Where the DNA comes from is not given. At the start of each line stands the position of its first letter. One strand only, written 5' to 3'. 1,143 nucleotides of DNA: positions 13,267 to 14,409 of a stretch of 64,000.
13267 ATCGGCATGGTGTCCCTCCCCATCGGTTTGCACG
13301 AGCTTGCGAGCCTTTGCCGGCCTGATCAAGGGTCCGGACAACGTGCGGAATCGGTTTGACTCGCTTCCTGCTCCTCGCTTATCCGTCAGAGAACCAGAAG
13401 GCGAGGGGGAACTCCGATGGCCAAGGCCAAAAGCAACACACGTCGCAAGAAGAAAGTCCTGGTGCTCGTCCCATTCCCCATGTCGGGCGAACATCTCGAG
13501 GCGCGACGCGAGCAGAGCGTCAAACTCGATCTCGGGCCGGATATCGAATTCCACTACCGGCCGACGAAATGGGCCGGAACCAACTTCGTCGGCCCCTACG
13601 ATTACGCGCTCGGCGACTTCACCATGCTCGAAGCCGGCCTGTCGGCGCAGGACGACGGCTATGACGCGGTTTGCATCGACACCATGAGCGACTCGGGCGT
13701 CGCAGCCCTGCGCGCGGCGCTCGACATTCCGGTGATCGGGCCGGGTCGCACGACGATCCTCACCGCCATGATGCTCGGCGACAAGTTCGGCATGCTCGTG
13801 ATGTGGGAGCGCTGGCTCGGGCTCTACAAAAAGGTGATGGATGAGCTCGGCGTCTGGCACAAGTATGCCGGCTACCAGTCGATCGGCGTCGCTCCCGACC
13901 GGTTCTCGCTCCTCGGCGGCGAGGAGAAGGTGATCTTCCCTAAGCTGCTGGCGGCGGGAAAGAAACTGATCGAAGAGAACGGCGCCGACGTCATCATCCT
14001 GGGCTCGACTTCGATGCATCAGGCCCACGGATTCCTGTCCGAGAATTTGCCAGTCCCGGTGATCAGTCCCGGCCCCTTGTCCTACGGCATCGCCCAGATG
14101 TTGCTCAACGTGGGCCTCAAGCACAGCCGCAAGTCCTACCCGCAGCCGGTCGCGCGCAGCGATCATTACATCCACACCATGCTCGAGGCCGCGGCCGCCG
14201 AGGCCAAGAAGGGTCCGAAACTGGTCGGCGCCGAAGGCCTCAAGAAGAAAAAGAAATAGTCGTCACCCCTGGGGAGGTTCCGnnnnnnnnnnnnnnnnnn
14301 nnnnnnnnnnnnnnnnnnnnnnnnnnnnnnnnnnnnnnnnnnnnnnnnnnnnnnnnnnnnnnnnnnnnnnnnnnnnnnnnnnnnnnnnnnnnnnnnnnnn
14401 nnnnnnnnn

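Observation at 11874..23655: TRAP transporter locus with one DctQM permease but three DctP solute-binding paralogs, embedded in a racemase/methyltransferase/flavoprotein/SDR cluster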

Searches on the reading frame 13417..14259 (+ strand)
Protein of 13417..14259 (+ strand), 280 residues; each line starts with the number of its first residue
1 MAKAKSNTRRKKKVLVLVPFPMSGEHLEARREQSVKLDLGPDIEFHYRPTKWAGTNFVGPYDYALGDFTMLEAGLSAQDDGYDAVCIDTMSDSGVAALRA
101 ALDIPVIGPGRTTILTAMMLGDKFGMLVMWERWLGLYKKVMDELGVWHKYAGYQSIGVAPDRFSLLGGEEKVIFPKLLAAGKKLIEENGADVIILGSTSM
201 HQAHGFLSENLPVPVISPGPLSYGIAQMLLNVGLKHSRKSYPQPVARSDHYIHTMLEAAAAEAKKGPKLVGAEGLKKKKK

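Call 3: search_protein_families(library=pfam, proteins=[window:13417-14259:+])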
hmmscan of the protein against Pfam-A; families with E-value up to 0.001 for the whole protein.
window:13417-14259:+ (280 aa): 1 family
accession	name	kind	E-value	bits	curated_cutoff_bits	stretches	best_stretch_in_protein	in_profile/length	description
PF01177.27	Asp_Glu_race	-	2.7e-24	86.6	31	1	29-219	14-204/211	Asp/Glu/Hydantoin racemase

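Call 9: search_protein_families(library=ncbifam, proteins=[window:13417-14259:+], max_evalue=0.00001)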
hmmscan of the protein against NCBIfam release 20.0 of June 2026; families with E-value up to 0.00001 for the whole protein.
window:13417-14259:+ (280 aa): 0 families

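Call 11: search_solved_structures(query=window:13417-14259:+, max_evalue=0.001)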
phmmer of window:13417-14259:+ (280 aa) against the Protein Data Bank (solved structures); distinct sequences matched with E-value up to 0.001: 7.
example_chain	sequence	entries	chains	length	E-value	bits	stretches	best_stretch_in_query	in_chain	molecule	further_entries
3qvk_A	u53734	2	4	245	2.3e-08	37.1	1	56-248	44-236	Putative hydantoin racemase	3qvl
5lfd_A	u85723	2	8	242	9.5e-08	35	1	58-244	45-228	Allantoin racemase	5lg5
3qvj_A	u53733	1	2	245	2.1e-07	33.9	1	56-248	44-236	Putative hydantoin racemase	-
2eq5_A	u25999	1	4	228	7.3e-07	32.1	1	78-226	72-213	228aa long hypothetical hydantoin racemase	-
9qbx_A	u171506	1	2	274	2.2e-06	30.5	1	70-219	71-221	Epimerase opaE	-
2dx7_A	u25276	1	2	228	0.00056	22.7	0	98-221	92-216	aspartate racemase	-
1jfl_A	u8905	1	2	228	0.00097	21.9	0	97-221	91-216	ASPARTATE RACEMASE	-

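Call 66: find_homologous_proteins(query=window:13417-14259:+, max_evalue=1e-20)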
Query window:13417-14259:+ (280 aa): 2311 proteins with E <= 1e-20 among 7045 candidates; the best 120 are listed.
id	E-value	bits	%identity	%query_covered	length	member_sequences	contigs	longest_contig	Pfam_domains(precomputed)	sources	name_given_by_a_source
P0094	1.2e-184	630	100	100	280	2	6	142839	PF01177.28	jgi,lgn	-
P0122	5.8e-158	543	86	99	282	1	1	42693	PF01177.28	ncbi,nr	ncbi:MAG: hydrogenase expression protein HupH [Alphaproteobacteria bacterium]|nr:hydrogenase express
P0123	2.5e-157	541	88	95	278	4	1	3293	PF01177.28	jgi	jgi:Asp/Glu/hydantoin racemase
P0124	1.1e-150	519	83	96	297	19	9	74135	PF01177.28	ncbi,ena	-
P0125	5.4e-150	516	82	90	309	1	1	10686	PF01177.28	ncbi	-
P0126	1.4e-148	512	82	95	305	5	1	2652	PF01177.28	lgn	-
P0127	4.6e-148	510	82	95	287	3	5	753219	PF01177.28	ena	-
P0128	1.5e-146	505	81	97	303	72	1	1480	PF01177.28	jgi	jgi:allantoin racemase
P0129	3.1e-146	504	82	95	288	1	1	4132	PF01177.28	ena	-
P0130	3.4e-146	504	81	97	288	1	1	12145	PF01177.28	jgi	jgi:allantoin racemase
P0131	4.3e-146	504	81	94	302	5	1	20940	PF01177.28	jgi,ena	-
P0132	5.7e-144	497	81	97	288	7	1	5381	PF01177.28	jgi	jgi:allantoin racemase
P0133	6.6e-144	497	78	99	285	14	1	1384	PF01177.28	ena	-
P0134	6.7e-142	490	78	99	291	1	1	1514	PF01177.28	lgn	-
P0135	6.8e-142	490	79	96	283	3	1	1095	PF01177.28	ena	-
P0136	6.7e-141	487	77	98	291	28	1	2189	PF01177.28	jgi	-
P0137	6.3e-139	480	75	99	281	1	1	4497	PF01177.28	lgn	-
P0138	1.3e-138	479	78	96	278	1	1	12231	PF01177.28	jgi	jgi:allantoin racemase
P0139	1.4e-138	479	76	99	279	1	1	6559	PF01177.28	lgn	-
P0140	5.4e-137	474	79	96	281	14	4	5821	PF01177.28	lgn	-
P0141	9.8e-136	470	77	95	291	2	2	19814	PF01177.28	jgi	jgi:allantoin racemase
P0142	1.4e-134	466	75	97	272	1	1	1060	PF01177.28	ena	-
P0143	3.4e-125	435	74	90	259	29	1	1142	PF01177.28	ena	-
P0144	3.7e-125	435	76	88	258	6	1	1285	PF01177.28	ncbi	-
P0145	9.5e-123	427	76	88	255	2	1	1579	PF01177.28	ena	-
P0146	6.8e-118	411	85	75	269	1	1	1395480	PF01177.28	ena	-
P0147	1.6e-104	367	80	71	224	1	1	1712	PF01177.28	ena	-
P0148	1.1e-95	338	61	89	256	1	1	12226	PF01177.28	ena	-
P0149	8.4e-95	335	58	91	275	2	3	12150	PF01177.28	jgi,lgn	jgi:allantoin racemase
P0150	5.1e-94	333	59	91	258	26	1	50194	PF01177.28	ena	-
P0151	1.7e-93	331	59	87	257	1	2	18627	PF01177.28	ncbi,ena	-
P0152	5.7e-93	329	58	92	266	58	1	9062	PF01177.28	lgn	-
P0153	8.2e-92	326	58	88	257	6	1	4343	PF01177.28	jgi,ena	jgi:allantoin racemase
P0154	1.6e-91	325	58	91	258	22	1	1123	PF01177.28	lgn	-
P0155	2.8e-90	321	57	89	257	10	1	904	PF01177.28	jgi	-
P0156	3.4e-90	320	58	88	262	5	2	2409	PF01177.28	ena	-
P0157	4.1e-90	320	59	87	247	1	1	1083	PF01177.28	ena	-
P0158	6.4e-90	319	57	91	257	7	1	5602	PF01177.28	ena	-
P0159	8.8e-90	319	55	86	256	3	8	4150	PF01177.28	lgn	-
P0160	3.1e-89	317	57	87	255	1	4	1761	PF01177.28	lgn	-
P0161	4.5e-89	317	59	83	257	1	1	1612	PF01177.28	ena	-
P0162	7.8e-89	316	57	87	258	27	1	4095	PF01177.28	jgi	-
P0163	1.7e-88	315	57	90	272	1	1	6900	PF01177.28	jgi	jgi:allantoin racemase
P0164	2.2e-88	314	57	89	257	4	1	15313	PF01177.28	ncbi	-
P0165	6.7e-88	313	57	88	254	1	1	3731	PF01177.28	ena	-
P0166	1.4e-87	312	56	87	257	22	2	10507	PF01177.28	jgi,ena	jgi:Asp/Glu/hydantoin racemase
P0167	1.4e-87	312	57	85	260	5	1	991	PF01177.28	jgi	jgi:allantoin racemase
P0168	1.5e-87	312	56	87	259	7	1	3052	PF01177.28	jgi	-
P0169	1.6e-87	312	56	89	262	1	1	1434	PF01177.28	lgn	-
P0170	2.1e-87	311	57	91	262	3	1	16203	PF01177.28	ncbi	-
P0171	3.4e-87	310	56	89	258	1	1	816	PF01177.28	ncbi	-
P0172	4.0e-87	310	58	84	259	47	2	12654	PF01177.28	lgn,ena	-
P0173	4.1e-87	310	55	91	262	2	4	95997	PF01177.28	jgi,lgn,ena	-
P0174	4.5e-87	310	55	85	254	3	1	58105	PF01177.28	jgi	jgi:Asp/Glu/hydantoin racemase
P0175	4.8e-87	310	56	91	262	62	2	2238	PF01177.28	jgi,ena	-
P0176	5.1e-87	310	55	87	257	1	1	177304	PF01177.28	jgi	-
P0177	6.4e-87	310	56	84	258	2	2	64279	PF01177.28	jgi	jgi:allantoin racemase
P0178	7.3e-87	309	55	89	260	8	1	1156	PF01177.28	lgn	-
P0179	7.6e-87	309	56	85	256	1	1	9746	PF01177.28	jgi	jgi:allantoin racemase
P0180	8.9e-87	309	57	83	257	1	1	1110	PF01177.28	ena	-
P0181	1.0e-86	309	55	91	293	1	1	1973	PF01177.28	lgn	-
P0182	1.3e-86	309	54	90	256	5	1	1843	PF01177.28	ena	-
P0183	4.0e-86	307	58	88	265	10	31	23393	PF01177.28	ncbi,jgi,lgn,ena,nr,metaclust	ncbi:MAG: hydrogenase expression protein HupH [Alphaproteobacteria bacterium]|jgi:allantoin racemase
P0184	4.7e-86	307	55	87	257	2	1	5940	PF01177.28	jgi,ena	-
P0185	5.3e-86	307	57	85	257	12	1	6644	PF01177.28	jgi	jgi:allantoin racemase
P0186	7.6e-86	306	56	91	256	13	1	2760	PF01177.28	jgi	jgi:allantoin racemase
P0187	8.2e-86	306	56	91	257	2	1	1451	PF01177.28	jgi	jgi:allantoin racemase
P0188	8.6e-86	306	55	91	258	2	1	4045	PF01177.28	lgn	-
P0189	9.1e-86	306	55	87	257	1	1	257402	PF01177.28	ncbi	-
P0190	9.5e-86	306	56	91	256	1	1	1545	PF01177.28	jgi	jgi:allantoin racemase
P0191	9.9e-86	306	56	91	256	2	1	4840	PF01177.28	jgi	jgi:Asp/Glu/hydantoin racemase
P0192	1.1e-85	306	55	87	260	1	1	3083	PF01177.28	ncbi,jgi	-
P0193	1.1e-85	306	57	89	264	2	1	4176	PF01177.28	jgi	jgi:allantoin racemase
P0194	1.2e-85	305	55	89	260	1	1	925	PF01177.28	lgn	-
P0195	1.2e-85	305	56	90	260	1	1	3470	PF01177.28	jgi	jgi:Asp/Glu/hydantoin racemase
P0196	1.3e-85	305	57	89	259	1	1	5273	PF01177.28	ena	-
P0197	1.3e-85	305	56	83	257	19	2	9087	PF01177.28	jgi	jgi:allantoin racemase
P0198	1.4e-85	305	56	87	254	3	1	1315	PF01177.28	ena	-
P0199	1.4e-85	305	54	91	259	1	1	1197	PF01177.28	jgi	-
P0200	1.5e-85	305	55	89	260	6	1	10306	PF01177.28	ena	-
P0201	1.5e-85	305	57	88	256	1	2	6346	PF01177.28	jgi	jgi:allantoin racemase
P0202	2.1e-85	305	54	89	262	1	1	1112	PF01177.28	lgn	-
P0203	2.7e-85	304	56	89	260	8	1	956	PF01177.28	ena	-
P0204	2.9e-85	304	56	88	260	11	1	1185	PF01177.28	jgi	jgi:allantoin racemase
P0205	2.9e-85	304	56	83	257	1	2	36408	PF01177.28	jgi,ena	jgi:Asp/Glu/hydantoin racemase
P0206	2.9e-85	304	56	91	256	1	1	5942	PF01177.28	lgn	-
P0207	3.0e-85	304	56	91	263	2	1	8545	PF01177.28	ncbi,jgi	-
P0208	3.2e-85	304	54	95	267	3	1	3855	PF01177.28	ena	-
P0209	3.3e-85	304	54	91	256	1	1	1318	PF01177.28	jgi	jgi:Asp/Glu/hydantoin racemase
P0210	3.3e-85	304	57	88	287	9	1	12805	PF01177.28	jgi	jgi:allantoin racemase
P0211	3.4e-85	304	57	87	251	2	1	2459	PF01177.28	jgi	jgi:allantoin racemase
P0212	4.3e-85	304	54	89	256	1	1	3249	PF01177.28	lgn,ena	-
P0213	4.5e-85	304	56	90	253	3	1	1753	PF01177.28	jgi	jgi:allantoin racemase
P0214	4.6e-85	303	54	89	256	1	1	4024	PF01177.28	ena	-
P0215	5.9e-85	303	55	91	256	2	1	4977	PF01177.28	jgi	jgi:Asp/Glu/hydantoin racemase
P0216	7.5e-85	303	56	90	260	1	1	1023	PF01177.28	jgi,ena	-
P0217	1.1e-84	302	57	89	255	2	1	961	PF01177.28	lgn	-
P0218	1.1e-84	302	57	89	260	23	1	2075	PF01177.28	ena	-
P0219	1.1e-84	302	57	84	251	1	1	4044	PF01177.28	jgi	jgi:allantoin racemase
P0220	1.4e-84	302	56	91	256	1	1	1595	PF01177.28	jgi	jgi:allantoin racemase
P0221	1.4e-84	302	57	88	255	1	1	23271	PF01177.28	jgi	jgi:allantoin racemase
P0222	1.4e-84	302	57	89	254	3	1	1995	PF01177.28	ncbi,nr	ncbi:MAG: aspartate/glutamate racemase family protein [Ruegeria sp.]|nr:aspartate/glutamate racemase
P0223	1.5e-84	302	57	84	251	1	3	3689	PF01177.28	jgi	jgi:allantoin racemase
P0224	1.5e-84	302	57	84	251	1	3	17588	PF01177.28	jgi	jgi:allantoin racemase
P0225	1.7e-84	302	55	90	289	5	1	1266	PF01177.28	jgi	jgi:allantoin racemase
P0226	1.9e-84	302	55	87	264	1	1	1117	PF01177.28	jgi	jgi:allantoin racemase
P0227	1.9e-84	301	55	86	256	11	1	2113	PF01177.28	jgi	-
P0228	2.2e-84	301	57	88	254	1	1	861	PF01177.28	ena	-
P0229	2.3e-84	301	54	91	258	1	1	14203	PF01177.28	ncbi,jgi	jgi:allantoin racemase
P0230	2.5e-84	301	54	91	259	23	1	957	PF01177.28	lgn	-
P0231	2.5e-84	301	54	91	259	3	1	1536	PF01177.28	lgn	-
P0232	2.6e-84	301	54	89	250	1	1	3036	PF01177.28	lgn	-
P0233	2.7e-84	301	55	88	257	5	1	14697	PF01177.28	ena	-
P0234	3.0e-84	301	56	89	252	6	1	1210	PF01177.28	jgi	jgi:allantoin racemase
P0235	3.2e-84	301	55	90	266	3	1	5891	PF01177.28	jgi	-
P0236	3.4e-84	301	56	85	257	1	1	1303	PF01177.28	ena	-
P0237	3.4e-84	301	54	93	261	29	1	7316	PF01177.28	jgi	-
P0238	4.5e-84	300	55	91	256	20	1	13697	PF01177.28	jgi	jgi:allantoin racemase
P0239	4.8e-84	300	54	88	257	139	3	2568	PF01177.28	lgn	-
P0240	5.1e-84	300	56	88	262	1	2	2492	PF01177.28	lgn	-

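Call 67: find_encoding_contigs(protein=P0183, flank=10000, max_places=3)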
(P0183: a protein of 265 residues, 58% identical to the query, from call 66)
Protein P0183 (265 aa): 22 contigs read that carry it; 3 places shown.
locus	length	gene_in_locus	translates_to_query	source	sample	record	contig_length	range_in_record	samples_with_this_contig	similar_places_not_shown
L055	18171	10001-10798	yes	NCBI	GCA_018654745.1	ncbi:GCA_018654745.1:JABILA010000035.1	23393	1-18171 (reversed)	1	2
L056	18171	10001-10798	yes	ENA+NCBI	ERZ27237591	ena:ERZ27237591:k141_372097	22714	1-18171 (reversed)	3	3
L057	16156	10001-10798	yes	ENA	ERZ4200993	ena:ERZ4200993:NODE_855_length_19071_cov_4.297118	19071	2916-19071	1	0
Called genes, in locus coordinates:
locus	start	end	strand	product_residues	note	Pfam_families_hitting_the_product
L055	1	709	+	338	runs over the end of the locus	PF01075:Glyco_transf_9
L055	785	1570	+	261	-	PF00535:Glycos_transf_2, PF13641:Glyco_tranf_2_3 (weak)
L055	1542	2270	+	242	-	PF09335:VTT_dom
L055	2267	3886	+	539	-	PF13231:PMT_2 (weak)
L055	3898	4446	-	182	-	PF08238:Sel1 (weak)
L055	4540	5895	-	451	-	PF01408:GFO_IDH_MocA (faint), PF21135:DRL_cat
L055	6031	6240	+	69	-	-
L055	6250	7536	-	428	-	PF01053:Cys_Met_Meta_PP, PF00155:Aminotran_1_2 (weak), PF01041:DegT_DnrJ_EryC1, PF01212:Beta_elim_lyase (weak), PF00266:Aminotran_5 (faint)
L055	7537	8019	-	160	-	PF02629:CoA_binding (weak), PF13380:CoA_binding_2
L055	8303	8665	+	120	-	PF03795:YCII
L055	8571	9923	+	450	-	PF04542:Sigma70_r2, PF08281:Sigma70_r4_2, PF20239:DUF6596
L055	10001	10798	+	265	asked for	PF01177:Asp_Glu_race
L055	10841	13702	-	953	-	PF01152:Bac_globin, PF13188:PAS_8 (faint), PF00015:MCPsignal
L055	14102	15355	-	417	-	-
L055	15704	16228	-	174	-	PF08448:PAS_4 (weak), PF13426:PAS_9 (weak), PF00989:PAS (weak), PF08447:PAS_3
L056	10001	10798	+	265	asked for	PF01177:Asp_Glu_race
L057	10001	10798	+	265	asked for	PF01177:Asp_Glu_race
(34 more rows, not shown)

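Call 68: find_encoding_contigs(protein=P0173, flank=10000, max_places=2)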
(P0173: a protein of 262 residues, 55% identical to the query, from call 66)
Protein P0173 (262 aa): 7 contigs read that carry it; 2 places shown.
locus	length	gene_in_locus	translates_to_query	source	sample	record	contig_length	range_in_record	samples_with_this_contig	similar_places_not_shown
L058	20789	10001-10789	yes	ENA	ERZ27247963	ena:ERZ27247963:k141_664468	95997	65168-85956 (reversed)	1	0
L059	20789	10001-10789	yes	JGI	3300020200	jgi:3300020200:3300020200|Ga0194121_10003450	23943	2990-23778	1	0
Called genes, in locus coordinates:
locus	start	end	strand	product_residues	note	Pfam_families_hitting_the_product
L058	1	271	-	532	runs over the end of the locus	PF01565:FAD_binding_4, PF02913:FAD-oxidase_C (faint)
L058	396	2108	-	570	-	PF00561:Abhydrolase_1, PF03096:Ndr (faint), PF12146:Hydrolase_4 (faint), PF12697:Abhydrolase_6 (weak), PF00561:Abhydrolase_1, PF12697:Abhydrolase_6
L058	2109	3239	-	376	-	PF13489:Methyltransf_23, PF01209:Ubie_methyltran, PF05175:MTS, PF08241:Methyltransf_11, PF08242:Methyltransf_12, PF13649:Methyltransf_25, PF13847:Methyltransf_31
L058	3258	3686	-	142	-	PF04828:GFA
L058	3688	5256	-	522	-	PF00501:AMP-binding, PF13193:AMP-binding_C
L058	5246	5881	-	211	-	PF00857:Isochorismatase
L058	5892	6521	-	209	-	PF00857:Isochorismatase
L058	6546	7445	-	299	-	PF04909:Amidohydro_2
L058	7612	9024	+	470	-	PF20695:UbiD_N, PF01977:UbiD, PF20696:UbiD_C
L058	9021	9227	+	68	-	PF13717:Zn_ribbon_4 (weak)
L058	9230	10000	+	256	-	PF01177:Asp_Glu_race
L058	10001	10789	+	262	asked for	PF01177:Asp_Glu_race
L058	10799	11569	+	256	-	PF01177:Asp_Glu_race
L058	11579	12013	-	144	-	PF01850:PIN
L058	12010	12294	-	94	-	-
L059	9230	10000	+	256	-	PF01177:Asp_Glu_race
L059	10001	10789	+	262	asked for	PF01177:Asp_Glu_race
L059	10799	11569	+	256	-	PF01177:Asp_Glu_race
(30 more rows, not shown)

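Call 98: predict_structure(alignment_id=A3)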
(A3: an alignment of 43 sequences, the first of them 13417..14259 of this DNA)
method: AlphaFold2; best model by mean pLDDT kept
length: 280 residues; sequences in the alignment: 43
mean_pLDDT: 89.4   pTM: 0.87
mean pLDDT of the five models: 89.4, 89.0, 88.9, 86.7, 85.3
residues with pLDDT >= 90: 187; 70-90: 67; 50-70: 24; < 50: 2
segments of 3 or more residues with pLDDT < 50: none
pLDDT, mean of each block of 10 residues (from residue 1): 69 94 84 85 93 80 91 97 95 95 97 97 96 88 96 92 76 96 98 90 94 97 96 93 93 92 74 52
secondary structure, 60 per line:
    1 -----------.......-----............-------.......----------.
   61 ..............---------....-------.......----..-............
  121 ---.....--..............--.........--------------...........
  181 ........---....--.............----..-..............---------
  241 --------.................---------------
elements in order: E12-18 H24-35 E43-49 H60-74 E84-87 H95-101 H109-120 E124-128 H131-144 E150-155 H170-188 E192-195 H198-210 H218-231 H249-265
